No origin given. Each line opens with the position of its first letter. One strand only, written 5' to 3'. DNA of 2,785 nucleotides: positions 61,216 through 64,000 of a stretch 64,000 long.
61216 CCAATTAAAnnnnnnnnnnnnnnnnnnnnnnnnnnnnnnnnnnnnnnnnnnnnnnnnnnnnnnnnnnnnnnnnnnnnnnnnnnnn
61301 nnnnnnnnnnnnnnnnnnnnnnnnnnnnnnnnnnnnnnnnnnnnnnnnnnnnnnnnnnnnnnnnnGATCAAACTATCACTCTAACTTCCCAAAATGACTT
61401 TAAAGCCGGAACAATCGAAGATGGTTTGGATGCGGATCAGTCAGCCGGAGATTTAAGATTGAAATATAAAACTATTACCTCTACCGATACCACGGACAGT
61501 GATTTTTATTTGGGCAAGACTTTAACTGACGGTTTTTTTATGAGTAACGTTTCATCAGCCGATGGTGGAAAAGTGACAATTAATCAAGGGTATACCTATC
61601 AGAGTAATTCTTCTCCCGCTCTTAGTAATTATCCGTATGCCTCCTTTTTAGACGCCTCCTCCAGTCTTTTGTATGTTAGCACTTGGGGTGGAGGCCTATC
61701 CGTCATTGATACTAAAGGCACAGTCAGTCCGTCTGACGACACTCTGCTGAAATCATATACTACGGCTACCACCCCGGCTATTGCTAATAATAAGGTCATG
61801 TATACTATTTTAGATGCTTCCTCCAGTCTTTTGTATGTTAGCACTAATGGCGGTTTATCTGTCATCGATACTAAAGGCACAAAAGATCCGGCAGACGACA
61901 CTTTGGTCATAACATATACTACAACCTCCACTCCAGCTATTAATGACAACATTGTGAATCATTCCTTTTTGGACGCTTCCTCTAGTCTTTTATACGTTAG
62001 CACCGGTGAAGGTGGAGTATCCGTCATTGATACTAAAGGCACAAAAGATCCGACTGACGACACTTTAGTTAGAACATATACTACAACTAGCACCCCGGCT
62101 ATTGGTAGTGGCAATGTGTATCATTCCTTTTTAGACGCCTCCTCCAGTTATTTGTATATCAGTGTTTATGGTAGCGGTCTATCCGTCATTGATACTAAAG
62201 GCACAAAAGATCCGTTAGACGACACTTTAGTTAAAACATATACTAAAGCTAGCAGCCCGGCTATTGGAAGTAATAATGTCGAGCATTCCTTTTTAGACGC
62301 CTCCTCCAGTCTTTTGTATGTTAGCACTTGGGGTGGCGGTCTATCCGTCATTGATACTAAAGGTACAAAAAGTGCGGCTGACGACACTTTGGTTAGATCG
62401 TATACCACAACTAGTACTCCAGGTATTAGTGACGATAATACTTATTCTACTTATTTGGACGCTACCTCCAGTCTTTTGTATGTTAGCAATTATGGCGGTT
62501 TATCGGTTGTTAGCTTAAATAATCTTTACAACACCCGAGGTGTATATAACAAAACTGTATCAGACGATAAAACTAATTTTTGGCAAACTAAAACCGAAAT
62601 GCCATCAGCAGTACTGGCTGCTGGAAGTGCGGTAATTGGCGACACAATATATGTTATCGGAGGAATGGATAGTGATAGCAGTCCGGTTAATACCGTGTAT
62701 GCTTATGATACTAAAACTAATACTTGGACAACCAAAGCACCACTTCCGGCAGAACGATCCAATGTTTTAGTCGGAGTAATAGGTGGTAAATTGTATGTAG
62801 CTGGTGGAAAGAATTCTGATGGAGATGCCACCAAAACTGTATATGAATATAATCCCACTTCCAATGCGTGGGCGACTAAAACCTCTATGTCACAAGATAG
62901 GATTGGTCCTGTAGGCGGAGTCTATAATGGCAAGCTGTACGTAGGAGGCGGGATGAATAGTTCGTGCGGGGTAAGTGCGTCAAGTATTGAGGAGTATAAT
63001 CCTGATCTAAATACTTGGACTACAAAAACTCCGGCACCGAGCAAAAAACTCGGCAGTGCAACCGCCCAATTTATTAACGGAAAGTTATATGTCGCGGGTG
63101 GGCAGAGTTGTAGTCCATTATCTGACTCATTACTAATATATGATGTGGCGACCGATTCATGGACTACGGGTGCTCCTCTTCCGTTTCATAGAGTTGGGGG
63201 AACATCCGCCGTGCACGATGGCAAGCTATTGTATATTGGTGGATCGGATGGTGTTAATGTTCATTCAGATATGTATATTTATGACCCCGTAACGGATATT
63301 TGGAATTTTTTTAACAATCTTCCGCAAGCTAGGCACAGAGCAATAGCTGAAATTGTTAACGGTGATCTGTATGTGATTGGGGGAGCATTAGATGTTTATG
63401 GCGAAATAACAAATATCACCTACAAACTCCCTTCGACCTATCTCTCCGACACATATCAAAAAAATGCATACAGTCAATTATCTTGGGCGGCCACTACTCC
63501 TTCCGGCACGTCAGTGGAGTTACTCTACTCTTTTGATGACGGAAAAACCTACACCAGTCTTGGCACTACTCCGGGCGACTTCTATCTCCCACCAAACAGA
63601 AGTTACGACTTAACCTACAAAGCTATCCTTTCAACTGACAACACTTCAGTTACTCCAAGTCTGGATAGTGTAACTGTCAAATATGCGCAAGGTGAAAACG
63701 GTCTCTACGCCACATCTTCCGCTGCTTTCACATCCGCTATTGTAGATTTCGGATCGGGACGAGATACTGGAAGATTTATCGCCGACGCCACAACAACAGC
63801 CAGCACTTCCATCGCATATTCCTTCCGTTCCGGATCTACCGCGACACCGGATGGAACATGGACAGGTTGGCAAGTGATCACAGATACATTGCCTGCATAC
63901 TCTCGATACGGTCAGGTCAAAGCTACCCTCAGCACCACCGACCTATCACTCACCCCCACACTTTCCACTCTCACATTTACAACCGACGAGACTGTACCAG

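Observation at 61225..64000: Giant surface protein with six near-identical 53-aa tandem repeats followed by a Kelch beta-propeller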

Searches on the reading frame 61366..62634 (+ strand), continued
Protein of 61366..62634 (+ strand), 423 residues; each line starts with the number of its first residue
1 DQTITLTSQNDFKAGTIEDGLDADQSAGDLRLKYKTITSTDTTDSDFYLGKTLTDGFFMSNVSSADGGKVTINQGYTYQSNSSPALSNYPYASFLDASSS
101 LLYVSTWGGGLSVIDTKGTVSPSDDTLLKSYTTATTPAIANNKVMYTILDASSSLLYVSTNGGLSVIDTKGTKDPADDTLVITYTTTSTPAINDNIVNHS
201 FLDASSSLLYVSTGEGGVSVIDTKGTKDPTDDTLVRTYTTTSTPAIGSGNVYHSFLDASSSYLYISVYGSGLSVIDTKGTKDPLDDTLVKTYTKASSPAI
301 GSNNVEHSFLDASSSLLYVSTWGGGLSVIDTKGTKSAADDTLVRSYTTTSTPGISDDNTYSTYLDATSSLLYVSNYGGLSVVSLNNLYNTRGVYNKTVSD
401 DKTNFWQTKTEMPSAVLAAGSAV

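Call 64: search_protein_representatives(protein=window:61366-62544:+)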
Query: 393 residues. Proteins with E-value up to 0.001 (for the whole library): 699; up to 1e-10: 157; up to 1e-30: 98. The best 150 are listed.
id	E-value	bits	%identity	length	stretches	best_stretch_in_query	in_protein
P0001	8.1e-239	808.3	100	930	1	1-393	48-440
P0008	9.0e-162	554.9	47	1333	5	98-380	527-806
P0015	1.5e-155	534.4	54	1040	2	8-357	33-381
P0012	1.5e-149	514.7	54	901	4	96-340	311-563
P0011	6.1e-143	492.9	53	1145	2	5-332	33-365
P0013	7.9e-140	482.7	46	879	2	8-335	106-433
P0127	1.8e-139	481.5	45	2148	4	3-330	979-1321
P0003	8.1e-127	439.9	57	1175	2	1-266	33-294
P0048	2.3e-122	425.2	51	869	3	99-304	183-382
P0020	1.5e-116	406.1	57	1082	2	88-302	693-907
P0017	5.5e-115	401.0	53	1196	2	4-321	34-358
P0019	1.6e-114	399.5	62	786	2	36-258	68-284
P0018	3.8e-110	385.1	49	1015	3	91-352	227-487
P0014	3.5e-108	378.6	60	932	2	5-222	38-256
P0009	5.1e-104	364.9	49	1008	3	93-334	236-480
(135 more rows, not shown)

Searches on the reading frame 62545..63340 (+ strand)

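Call 43: search_solved_structures(query=window:62545-63340:+, max_evalue=0.00001)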
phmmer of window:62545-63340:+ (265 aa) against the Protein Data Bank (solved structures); distinct sequences matched with E-value up to 0.00001: 99 (the best 60 are shown).
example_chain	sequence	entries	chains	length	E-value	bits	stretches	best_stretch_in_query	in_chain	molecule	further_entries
7ong_A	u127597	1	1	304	5.2e-72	245.9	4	33-186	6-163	SAKe6BE-L1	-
7on7_A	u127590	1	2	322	2.1e-68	234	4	33-191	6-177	SAKe6BE-L2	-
7onc_A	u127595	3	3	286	1.9e-62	214.5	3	27-218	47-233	SAKe6BE | S6BE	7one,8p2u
7on8_A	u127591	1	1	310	1.5e-53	185.3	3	7-191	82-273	SAKe6AR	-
8pju_A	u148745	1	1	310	2.6e-51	178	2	33-236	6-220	SAKe6DEtal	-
7ona_A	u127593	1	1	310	1.2e-50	175.9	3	33-191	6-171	SAKe6AC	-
7ofe_A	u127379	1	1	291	3.4e-45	158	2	51-261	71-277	Kelch-like ECH-associated protein 1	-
8ivg_A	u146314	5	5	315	8.5e-45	156.7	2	50-261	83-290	Kelch-like ECH-associated protein 1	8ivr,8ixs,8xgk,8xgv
7k2f_X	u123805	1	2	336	1.6e-44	155.8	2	51-261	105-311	Kelch-like ECH-associated protein 1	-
5wfl_A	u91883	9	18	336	1.6e-44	155.8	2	51-261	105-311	Kelch-like ECH-associated protein 1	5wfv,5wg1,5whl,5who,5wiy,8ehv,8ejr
5fnq_A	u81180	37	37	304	1.7e-44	155.6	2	54-261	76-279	KELCH-LIKE ECH-ASSOCIATED PROTEIN 1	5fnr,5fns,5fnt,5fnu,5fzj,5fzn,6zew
6z6a_A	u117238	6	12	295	2.1e-44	155.3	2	50-261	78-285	Kelch-like ECH-associated protein 1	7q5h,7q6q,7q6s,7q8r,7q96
8pku_A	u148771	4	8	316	3.3e-44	154.7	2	51-261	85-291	Kelch-like ECH-associated protein 1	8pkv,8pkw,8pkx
6rog_X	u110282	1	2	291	6.9e-44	153.7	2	51-261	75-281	Kelch-like ECH-associated protein 1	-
4iqk_A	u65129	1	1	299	7.6e-44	153.5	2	50-261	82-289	Kelch-like ECH-associated protein 1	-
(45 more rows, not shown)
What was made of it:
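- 62554..63438 (+): Propeller 2, residues ~444-738: a canonical six-bladed Kelch propeller. W motifs are at residues 453, 501, 549, 598, 646 and 693. GG motifs are at ~479, 527, 574, 625, 672 and 719. Median identity between blades is 33%. PDB phmmer: SAKe designed six-bladed Kelch 5e-72, KEAP1 ~1e-44 (call 43).
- On Kelch repeat propeller (Pfam PF01344 / CL0186): PDB Kelch domains match at E 5e-72 to 1e-37 (call 43).
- The Kelch region is closest to consensus-designed and protein-binding Kelch domains, SAKe and KEAP1 (call 43).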

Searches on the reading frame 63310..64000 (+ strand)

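Call 15: search_protein_families(library=pfam, proteins=[window:63310-64000:+], max_evalue=10)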
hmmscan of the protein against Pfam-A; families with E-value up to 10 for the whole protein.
window:63310-64000:+ (230 aa): 0 families

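Call 17: search_solved_structures(query=window:63310-64000:+, max_evalue=10)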
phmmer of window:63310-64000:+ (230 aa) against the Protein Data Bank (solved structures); distinct sequences matched with E-value up to 10: 3.
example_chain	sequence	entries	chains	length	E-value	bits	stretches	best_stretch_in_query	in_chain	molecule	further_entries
9n30_A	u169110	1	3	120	0.096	15.8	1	66-140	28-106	LM2379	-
7pzy_h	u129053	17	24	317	0.3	14.2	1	126-202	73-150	Guanine nucleotide-binding protein subunit beta-like protein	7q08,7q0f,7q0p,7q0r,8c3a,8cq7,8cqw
3mp1_A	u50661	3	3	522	3.2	10.8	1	122-190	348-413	Maltose-binding periplasmic protein,LINKER,SAGA-associated factor 29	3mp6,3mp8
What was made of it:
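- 63460..63690 (+): Beta-sandwich module A, residues ~746-822. It is shared only with the Kelch-bearing orthologues. No Pfam or PDB sequence hit (calls 15, 17).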

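Call 44: predict_structure(alignment_id=A3)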
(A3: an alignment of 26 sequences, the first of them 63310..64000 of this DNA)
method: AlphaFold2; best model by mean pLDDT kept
length: 230 residues; sequences in the alignment: 26
mean_pLDDT: 79.3   pTM: 0.49
mean pLDDT of the five models: 79.3, 78.4, 77.9, 77.6, 77.2
residues with pLDDT >= 90: 113; 70-90: 42; 50-70: 47; < 50: 28
segments of 3 or more residues with pLDDT < 50: 1-10, 43-50, 228-230
pLDDT, mean of each block of 10 residues (from residue 1): 43 57 55 54 47 79 97 93 97 77 96 96 69 70 86 83 96 96 96 89 94 86 67
secondary structure, 60 per line:
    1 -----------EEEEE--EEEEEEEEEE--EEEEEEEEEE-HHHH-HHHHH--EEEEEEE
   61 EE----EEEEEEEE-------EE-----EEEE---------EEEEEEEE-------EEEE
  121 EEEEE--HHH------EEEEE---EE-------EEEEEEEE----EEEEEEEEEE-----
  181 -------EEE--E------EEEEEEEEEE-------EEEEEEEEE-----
elements in order: E12-16 E19-28 E31-40 H42-45 H47-51 E54-62 E67-74 E89-92 E102-109 E117-125 E137-141 E154-161 E166-175 E188-190 E200-209 E217-225
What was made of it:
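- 63706..64000 (+): Beta-sandwich module B, residues ~828-922. It is conserved across the whole family and has a jelly-roll, galactose-binding-domain-like fold. The ORF continues past the window for 216 more residues. These comprise an unassigned ~90-residue stretch (~935-1016, possibly an Ig-like domain, judged from sequence only), a linker, and a PG_binding_1-like tail (~1060-1141). AF2 (call 44).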

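Call 46: fold_search(model_id=the predicted structure, library=pdb)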
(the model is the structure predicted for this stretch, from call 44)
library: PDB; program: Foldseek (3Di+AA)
matches with E <= 10: 737; with E <= 0.001: 0
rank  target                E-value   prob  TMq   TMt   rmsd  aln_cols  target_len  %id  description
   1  6fzv_D                5.0e-03  0.77  0.19  0.19  18.3       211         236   13  Crystal structure of the metalloproteinase enhancer PCPE-1 bound to the procollagen C propeptide trimer (short) (released 2018-07-04)
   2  9en2_A                9.5e-03  0.60  0.20  0.19  17.2       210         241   12  Crystal structure of the metalloproteinase enhancer PCPE-1 complexed with nanobodies VHH-H4 and VHH-I5 (released 2024-07-03)
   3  9euf_0                1.1e-02  0.96  0.30  0.08  22.2       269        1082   14  Cryo-EM structure of Staphylococcus aureus bacteriophage phi812 baseplate in the pre-contraction state - complete (released 2025-04-09)
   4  8zj4_A                2.5e-02  0.44  0.19  0.10  17.5       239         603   11  trypsinogen-EP-N619A (released 2025-05-21)
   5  4qd2_F                3.4e-02  0.51  0.21  0.22  18.8       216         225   12  Molecular basis for disruption of E-cadherin adhesion by botulinum neurotoxin A complex (released 2014-06-25)
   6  5iku                  3.6e-02  0.63  0.22  0.21  17.6       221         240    8  Crystal structure of the Hathewaya histolytica ColG tandem collagen-binding domain s3as3b in the presence of calcium at  (released 2017-03-15)
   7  6qcc_B                3.6e-02  0.33  0.17  0.21  20.2       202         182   12  Cryo-EM Atomic Structure of Broad Bean Stain Virus (BBSV) (released 2019-05-01)
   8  6bo3_B                4.4e-02  0.35  0.19  0.22  16.0       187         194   10  Structure Determination of A223, a turret protein in Sulfolobus turreted icosahedral virus, using an iterative hybrid  (released 2018-11-21)
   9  6ay0                  4.4e-02  0.16  0.17  0.13  21.9       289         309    8  Crystal structure of H108A peptidylglycine alpha-hydroxylating monooxygenase (PHM) soaked with peptide (released 2018-07-18)
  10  8h3s_A                4.7e-02  0.51  0.25  0.14  22.9       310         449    8  Substrate-bound EP, polyA model (released 2022-11-23)
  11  5wja_A                4.7e-02  0.44  0.23  0.18  23.1       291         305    8  Crystal structure of H107A peptidylglycine alpha-hydroxylating monooxygenase (PHM) in complex with citrate (released 2018-07-18)
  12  3eb7_A                5.2e-02  0.30  0.22  0.10  20.6       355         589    8  Crystal Structure of Insecticidal Delta-Endotoxin Cry8Ea1 from Bacillus Thuringiensis at 2.2 Angstroms Resolution (released 2008-09-16)
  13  7kwb_A                5.2e-02  0.28  0.21  0.13  22.3       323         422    8  Surface glycan-binding protein B from Bacteroides thetaiotaomicron (released 2021-02-17)
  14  8h3u_A                5.5e-02  0.25  0.21  0.10  23.4       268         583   11  Inhibitor-bound EP, polyA model (released 2022-11-23)
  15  7kwb_B                6.1e-02  0.25  0.20  0.14  21.7       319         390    8  Surface glycan-binding protein B from Bacteroides thetaiotaomicron (released 2021-02-17)
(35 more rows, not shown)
